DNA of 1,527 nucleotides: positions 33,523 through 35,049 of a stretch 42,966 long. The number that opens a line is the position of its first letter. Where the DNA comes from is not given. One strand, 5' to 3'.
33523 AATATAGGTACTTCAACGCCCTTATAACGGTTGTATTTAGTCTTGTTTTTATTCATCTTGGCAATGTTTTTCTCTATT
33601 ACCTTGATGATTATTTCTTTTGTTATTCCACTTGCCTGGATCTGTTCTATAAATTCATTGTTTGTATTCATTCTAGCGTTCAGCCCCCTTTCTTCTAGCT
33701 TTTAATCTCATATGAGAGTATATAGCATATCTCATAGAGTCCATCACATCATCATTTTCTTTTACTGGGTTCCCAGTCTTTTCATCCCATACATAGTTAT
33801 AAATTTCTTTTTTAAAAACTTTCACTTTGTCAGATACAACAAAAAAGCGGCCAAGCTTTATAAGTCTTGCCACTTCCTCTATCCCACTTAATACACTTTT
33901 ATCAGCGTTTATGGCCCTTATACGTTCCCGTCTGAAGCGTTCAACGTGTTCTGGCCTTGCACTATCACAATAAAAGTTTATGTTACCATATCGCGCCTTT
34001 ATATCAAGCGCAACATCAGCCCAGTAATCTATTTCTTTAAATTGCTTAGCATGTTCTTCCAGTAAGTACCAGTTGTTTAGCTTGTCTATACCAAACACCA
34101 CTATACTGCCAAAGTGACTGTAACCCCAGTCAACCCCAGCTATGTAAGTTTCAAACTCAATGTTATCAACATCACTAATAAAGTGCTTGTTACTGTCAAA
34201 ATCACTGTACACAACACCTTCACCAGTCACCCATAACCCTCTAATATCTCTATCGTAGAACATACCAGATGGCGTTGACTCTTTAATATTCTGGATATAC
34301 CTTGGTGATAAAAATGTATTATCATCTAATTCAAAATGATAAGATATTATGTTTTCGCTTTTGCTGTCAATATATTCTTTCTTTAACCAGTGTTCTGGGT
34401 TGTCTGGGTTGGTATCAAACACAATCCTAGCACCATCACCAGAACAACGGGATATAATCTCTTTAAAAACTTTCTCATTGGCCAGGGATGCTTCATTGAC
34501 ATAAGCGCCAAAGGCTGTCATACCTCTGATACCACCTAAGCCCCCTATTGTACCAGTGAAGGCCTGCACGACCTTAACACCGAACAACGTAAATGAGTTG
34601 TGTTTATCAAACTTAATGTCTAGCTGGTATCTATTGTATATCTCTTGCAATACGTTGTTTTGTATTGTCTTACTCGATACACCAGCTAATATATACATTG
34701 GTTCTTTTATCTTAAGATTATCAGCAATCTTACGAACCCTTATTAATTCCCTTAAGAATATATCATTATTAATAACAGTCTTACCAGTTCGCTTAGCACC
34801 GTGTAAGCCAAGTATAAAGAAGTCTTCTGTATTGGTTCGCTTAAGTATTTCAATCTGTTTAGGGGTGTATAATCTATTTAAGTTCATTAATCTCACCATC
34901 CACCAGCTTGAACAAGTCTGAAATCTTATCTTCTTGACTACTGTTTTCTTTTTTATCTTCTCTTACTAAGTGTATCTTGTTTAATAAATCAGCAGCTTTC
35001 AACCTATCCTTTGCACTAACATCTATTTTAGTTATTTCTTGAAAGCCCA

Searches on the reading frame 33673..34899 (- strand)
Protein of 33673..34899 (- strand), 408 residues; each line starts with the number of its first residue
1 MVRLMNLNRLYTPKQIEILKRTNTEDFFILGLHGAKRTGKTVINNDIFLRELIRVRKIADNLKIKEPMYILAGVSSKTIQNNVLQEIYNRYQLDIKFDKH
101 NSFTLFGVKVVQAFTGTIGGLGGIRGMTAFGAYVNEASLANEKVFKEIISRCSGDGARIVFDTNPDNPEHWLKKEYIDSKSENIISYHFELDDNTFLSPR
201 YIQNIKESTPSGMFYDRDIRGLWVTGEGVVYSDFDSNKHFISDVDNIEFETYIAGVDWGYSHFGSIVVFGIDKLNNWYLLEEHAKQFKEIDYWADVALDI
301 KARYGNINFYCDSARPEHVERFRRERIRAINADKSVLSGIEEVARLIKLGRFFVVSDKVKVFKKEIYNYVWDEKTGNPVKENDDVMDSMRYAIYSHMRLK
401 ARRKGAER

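Call 56: search_dna_similar(query=window:33673-34899:-, collection=phages, mode=protein, max_rows=12, max_evalue=1e-20)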
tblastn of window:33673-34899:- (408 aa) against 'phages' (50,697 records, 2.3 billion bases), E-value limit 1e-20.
Records with a match: 361; places in all: 361; records where one place covers at least 80% of the query: 304.
Best place of each record, by identity: 60-80% 23; <60% 338.
By first word of the organism name: Streptococcus 119; Staphylococcus 76; Streptomyces 41; Lactobacillus 29; Bacillus 17; Microbacterium 12; Gordonia 11; Bacteriophage 9; Lactococcus 7; Clostridium 7; and 17 more.
By host as written in the record: Streptococcus thermophilus 53; - 38; Staphylococcus aureus 32; Streptomyces sanglieri UNT16F27A 16; Streptomyces venezuelae ATCC 10712 11; Streptococcus thermophilus ST47795 10; Lactobacillus paracasei 7; Microbacterium foliorum NRRL B-24224 7; and 115 more.
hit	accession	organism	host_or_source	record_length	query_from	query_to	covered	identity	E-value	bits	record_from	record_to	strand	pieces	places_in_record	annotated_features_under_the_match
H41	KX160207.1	Lactococcus phage 53801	Lactococcus lactis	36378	1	404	99%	65.2%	4e-162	510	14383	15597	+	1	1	large terminase subunit | small subunit terminase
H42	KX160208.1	Lactococcus phage 53802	Lactococcus lactis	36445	1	404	99%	65.2%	4e-162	510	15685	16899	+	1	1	terminase large subunit | terminase small subunit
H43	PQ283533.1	Enterococcus phage vB_ElaS_B1578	Enterococcus sp. VKM B-1578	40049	5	400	97%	66.5%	7e-161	506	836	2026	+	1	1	terminase large subunit | terminase small subunit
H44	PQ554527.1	Acinetobacter phage D2SVT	Acinetobacter baumannii AB5075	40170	5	400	97%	66.5%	7e-161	506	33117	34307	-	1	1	terminase large subunit | terminase small subunit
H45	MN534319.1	Lactococcus phage proPhi6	Lactococcus lactis subsp. cremoris TIFN6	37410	1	404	99%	64.9%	2e-161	508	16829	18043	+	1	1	terminase large subunit | terminase small subunit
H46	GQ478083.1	Enterococcus phage phiFL1C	Enterococcus faecalis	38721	1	396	97%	65.7%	7e-158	498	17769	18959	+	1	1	gp45: terminase large subunit | gp44: terminase small subunit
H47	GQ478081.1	Enterococcus phage phiFL1A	Enterococcus faecalis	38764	1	396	97%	65.7%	7e-158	498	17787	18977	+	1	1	gp39: terminase large subunit | gp38: terminase small subunit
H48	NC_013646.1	Enterococcus phage phiFL1A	Enterococcus faecalis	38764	1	396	97%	65.7%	7e-158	498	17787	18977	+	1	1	gp39: terminase large subunit | gp38: terminase small subunit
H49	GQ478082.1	Enterococcus phage phiFL1B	Enterococcus faecalis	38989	1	396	97%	65.7%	7e-158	498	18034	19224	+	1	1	gp39: terminase large subunit | gp38: terminase small subunit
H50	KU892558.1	Lactococcus phage PLgT-1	Lactococcus garvieae Lg2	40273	1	396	97%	65.5%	4e-159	501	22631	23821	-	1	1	terminase large subunit | terminase small subunit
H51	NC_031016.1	Lactococcus phage PLgT-1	Lactococcus garvieae Lg2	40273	1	396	97%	65.5%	4e-159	501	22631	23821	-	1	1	terminase large subunit | terminase small subunit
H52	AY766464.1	Lactococcus phage TP712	-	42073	1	396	97%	65.0%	2e-159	502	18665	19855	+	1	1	TerL | TerS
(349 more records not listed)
